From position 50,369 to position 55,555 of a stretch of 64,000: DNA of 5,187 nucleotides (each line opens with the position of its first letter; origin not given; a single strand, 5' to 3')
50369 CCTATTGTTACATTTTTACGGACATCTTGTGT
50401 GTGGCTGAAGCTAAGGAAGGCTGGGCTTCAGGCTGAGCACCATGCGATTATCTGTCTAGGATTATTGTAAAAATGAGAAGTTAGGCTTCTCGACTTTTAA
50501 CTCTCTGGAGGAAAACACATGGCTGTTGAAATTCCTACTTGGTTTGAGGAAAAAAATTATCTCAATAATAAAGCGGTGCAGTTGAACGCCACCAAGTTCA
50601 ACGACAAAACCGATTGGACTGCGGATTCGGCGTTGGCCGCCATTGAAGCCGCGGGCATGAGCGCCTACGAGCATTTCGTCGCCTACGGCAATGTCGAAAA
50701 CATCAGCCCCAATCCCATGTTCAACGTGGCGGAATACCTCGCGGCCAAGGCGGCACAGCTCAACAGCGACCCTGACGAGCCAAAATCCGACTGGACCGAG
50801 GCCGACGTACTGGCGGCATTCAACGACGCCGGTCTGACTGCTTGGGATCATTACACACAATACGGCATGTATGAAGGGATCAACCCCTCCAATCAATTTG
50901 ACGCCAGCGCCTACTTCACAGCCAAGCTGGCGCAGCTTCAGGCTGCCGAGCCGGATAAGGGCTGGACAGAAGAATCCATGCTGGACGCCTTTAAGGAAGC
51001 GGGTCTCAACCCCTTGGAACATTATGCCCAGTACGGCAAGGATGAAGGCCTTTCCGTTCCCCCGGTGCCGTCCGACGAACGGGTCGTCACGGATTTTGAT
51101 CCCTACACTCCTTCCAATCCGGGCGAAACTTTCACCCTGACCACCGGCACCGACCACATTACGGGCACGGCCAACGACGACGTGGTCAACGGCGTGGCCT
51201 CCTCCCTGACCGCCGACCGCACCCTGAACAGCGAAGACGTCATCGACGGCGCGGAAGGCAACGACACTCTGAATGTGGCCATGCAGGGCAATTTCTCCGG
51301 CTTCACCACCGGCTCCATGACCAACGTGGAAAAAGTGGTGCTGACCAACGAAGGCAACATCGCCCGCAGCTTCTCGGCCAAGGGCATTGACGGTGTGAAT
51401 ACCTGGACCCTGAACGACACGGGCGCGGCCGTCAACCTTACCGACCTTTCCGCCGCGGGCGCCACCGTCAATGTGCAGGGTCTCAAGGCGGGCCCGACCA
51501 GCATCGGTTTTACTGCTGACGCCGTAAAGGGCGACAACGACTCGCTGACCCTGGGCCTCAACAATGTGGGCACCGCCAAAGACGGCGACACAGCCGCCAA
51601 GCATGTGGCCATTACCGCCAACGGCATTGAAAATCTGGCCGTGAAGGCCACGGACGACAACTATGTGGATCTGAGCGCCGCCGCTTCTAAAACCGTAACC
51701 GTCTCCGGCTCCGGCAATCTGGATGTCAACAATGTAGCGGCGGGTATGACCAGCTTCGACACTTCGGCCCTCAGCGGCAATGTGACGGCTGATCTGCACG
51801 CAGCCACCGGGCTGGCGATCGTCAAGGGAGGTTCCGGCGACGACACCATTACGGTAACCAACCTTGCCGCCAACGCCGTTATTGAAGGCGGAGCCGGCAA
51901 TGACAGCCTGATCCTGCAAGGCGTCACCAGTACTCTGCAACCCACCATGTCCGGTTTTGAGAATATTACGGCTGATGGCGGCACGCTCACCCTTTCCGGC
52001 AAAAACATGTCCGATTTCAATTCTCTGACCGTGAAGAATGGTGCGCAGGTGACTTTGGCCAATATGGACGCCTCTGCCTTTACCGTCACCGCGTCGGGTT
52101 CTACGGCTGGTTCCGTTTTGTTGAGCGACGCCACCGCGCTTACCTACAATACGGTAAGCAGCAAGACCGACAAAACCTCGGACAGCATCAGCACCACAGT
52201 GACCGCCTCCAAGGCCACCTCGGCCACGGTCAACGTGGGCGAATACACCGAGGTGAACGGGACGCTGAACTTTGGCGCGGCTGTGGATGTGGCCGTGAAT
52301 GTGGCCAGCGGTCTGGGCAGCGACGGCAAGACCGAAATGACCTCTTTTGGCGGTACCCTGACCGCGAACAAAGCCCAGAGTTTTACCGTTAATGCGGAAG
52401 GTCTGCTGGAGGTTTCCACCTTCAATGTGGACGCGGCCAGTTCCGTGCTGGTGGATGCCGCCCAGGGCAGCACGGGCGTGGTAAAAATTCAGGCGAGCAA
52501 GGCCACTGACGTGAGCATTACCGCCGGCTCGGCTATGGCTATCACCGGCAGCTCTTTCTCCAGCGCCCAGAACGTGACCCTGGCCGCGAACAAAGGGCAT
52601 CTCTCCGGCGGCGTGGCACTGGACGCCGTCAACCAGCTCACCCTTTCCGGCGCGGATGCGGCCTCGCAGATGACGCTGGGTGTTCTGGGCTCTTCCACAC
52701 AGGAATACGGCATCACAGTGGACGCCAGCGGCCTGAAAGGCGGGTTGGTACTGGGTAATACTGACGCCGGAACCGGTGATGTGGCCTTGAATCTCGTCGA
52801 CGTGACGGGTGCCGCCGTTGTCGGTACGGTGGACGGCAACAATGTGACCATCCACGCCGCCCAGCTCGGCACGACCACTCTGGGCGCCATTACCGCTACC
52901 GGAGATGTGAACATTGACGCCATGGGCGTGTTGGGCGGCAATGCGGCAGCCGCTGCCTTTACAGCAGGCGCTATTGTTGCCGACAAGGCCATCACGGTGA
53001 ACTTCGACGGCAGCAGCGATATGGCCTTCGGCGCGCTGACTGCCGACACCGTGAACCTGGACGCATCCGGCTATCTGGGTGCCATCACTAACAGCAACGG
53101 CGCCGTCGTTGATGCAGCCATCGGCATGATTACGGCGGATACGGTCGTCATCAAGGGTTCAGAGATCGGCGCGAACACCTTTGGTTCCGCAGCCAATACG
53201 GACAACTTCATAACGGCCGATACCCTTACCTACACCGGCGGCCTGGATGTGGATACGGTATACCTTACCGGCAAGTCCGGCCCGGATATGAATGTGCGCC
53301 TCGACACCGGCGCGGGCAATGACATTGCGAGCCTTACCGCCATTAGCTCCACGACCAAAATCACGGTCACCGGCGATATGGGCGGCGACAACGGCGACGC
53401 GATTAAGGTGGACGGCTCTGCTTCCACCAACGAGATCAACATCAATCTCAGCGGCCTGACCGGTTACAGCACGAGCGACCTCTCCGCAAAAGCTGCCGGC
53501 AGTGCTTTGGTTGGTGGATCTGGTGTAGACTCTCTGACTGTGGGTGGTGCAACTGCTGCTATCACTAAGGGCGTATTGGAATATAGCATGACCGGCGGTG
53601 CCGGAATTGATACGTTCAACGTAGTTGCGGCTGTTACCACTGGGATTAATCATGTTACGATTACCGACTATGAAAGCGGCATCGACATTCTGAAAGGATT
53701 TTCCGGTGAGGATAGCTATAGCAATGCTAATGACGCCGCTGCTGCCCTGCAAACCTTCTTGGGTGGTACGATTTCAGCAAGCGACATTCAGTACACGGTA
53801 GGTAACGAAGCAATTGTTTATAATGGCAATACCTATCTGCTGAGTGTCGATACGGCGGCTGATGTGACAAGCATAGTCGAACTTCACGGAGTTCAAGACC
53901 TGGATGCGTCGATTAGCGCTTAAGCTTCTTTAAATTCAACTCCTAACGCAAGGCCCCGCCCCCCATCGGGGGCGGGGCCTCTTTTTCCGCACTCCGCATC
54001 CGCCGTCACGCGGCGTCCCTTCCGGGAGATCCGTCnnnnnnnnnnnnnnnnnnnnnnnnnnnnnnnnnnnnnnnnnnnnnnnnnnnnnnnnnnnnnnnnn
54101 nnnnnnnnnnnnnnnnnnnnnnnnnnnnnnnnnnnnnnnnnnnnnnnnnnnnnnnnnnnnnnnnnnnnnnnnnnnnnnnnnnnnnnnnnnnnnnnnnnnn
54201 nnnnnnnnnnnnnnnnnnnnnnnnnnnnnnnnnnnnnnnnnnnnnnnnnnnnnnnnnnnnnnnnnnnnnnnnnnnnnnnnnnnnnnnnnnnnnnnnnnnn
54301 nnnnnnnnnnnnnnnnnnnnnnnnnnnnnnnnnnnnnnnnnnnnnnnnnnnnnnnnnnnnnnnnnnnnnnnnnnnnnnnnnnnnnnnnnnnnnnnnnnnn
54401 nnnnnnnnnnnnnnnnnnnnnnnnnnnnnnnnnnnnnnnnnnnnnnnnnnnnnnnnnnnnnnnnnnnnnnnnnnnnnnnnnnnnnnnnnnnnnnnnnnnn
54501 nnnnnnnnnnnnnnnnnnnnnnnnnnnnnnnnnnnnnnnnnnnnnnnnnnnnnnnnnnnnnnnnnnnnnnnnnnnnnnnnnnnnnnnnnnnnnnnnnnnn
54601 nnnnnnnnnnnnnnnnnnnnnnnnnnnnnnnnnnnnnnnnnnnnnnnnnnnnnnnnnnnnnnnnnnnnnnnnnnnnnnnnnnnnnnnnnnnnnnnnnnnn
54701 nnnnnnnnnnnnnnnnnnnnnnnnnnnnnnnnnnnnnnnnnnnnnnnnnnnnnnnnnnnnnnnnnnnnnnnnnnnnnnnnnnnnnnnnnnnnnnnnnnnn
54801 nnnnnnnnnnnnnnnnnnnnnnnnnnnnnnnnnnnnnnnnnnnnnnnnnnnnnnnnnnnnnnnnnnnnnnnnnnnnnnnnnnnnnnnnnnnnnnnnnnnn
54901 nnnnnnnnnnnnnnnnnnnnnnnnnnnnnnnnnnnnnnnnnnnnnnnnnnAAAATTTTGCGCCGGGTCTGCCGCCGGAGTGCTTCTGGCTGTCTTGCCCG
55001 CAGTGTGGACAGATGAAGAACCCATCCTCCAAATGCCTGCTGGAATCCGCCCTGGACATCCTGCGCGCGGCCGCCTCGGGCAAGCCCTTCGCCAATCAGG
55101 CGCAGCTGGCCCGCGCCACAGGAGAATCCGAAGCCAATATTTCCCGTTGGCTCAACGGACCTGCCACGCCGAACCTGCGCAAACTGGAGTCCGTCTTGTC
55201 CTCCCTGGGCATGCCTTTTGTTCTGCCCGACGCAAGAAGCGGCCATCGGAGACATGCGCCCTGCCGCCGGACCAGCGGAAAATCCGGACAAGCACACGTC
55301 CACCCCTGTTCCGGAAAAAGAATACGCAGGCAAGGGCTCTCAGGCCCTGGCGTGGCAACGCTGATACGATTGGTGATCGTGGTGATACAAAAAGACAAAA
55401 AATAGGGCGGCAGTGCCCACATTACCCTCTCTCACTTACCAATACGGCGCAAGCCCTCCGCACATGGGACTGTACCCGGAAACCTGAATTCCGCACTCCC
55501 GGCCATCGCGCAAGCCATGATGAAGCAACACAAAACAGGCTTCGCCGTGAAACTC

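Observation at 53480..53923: Compositional break: the C-terminal ~145 codons (secretion-signal region) of giant paralog 2 are markedly lower in GC than the rest of the gene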

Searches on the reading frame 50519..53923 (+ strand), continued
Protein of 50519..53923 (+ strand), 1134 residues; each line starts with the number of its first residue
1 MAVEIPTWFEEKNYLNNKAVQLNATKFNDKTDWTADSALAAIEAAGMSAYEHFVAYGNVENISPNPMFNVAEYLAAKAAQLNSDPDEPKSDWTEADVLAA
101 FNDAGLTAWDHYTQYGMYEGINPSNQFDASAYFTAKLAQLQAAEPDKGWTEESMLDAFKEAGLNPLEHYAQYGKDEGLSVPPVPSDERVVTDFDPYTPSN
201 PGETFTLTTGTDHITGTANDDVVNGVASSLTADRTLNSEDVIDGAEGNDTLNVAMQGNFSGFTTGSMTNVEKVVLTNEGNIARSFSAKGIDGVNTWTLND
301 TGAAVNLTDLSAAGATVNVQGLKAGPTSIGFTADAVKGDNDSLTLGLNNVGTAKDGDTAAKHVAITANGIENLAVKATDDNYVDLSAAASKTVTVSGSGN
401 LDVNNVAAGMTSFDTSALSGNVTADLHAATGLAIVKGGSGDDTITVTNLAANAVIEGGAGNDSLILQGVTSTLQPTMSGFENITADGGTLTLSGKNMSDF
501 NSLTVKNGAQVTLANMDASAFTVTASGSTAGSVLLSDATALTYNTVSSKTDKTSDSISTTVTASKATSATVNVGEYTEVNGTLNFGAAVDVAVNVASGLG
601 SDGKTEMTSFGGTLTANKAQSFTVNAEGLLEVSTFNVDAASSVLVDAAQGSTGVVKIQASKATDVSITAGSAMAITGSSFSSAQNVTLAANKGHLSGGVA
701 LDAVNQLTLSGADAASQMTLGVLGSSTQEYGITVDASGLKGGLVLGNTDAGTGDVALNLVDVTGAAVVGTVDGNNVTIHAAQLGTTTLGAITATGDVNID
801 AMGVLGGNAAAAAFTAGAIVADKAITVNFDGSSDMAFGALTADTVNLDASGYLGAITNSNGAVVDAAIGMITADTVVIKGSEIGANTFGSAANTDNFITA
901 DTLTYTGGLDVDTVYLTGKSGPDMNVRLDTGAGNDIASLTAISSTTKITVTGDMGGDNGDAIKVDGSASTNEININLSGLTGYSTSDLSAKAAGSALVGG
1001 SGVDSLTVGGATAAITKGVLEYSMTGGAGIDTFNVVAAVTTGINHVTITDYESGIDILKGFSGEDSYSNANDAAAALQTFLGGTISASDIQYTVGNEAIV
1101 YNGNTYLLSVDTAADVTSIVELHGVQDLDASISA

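Call 75: search_protein_families(library=ncbifam, proteins=[L006:3022-3579:+, L007:5860-6420:+, L010:5830-6363:+, L016:5399-5926:+], max_evalue=10)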
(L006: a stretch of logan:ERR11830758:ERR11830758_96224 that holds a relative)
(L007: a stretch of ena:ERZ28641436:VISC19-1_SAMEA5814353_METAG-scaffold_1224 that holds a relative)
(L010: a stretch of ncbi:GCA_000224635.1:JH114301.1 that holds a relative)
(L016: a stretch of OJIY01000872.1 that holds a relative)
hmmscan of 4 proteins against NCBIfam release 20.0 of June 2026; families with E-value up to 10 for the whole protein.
L006:3022-3579:+ (186 aa): 2 families
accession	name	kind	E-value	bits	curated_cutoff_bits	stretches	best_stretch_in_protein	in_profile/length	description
NF035945.1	Zn_serralysin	subfamily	0.0008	18.7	500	1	33-106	334-402/462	serralysin family metalloprotease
NF052454.1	BtaGlycanEglC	equivalog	0.15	10.9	700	1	36-93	109-154/459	endo-1,3-1,4-beta-glycanase EglC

L007:5860-6420:+ (187 aa): 0 families

L010:5830-6363:+ (178 aa): 0 families

L016:5399-5926:+ (176 aa): 0 families

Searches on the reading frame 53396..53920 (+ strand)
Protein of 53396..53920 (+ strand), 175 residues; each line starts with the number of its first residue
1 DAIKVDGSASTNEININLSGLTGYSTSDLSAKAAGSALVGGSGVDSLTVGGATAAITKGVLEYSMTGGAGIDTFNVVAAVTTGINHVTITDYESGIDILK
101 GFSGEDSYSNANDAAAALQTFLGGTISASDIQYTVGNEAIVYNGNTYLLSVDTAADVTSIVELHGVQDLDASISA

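Call 13: find_homologous_proteins(query=window:53471-53920:+, max_evalue=0.01)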
Query seq(150 aa): 438 candidates shared short words with the query, none scored E <= 0.01.

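Call 27: search_protein_representatives(protein=window:53471-53920:+)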
Query: 150 residues. Proteins with E-value up to 0.001 (for the whole library): 7; up to 1e-10: 3; up to 1e-30: 3. The best 7 are listed.
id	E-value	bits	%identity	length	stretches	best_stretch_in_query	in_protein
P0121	1.9e-77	273.9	95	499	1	1-150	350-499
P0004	1.7e-74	264.3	93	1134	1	1-150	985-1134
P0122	6.6e-51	188.0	72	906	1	3-150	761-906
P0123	3.3e-07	46.6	33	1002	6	6-92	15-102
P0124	2.3e-04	37.4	37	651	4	4-74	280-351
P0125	8.1e-04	35.6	38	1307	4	8-75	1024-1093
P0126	9.2e-04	35.4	38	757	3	4-75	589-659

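Call 54: search_protein_families(library=pfam, proteins=[window:53396-53920:+], max_evalue=0.01)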
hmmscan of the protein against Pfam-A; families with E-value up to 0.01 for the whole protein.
window:53396-53920:+ (175 aa): 0 families

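Call 75: search_protein_families(library=ncbifam, proteins=[window:53396-53920:+], max_evalue=10)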
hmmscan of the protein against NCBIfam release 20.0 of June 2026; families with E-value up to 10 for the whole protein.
window:53396-53920:+ (175 aa): 0 families

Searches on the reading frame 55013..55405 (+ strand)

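Call 54: search_protein_families(library=pfam, proteins=[window:55013-55405:+], max_evalue=0.01)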
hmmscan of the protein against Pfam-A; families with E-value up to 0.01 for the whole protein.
window:55013-55405:+ (130 aa): 3 families
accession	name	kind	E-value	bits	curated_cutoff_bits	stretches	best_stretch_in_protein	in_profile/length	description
PF01381.28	HTH_3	-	1.1e-06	29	23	1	29-69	12-52/55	Helix-turn-helix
PF13443.12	HTH_26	-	7.3e-05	23.4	22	1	28-67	12-52/63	Cro/C1-type HTH DNA-binding domain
PF13560.12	HTH_31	-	0.0021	18.8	27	1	29-67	17-56/64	Helix-turn-helix domain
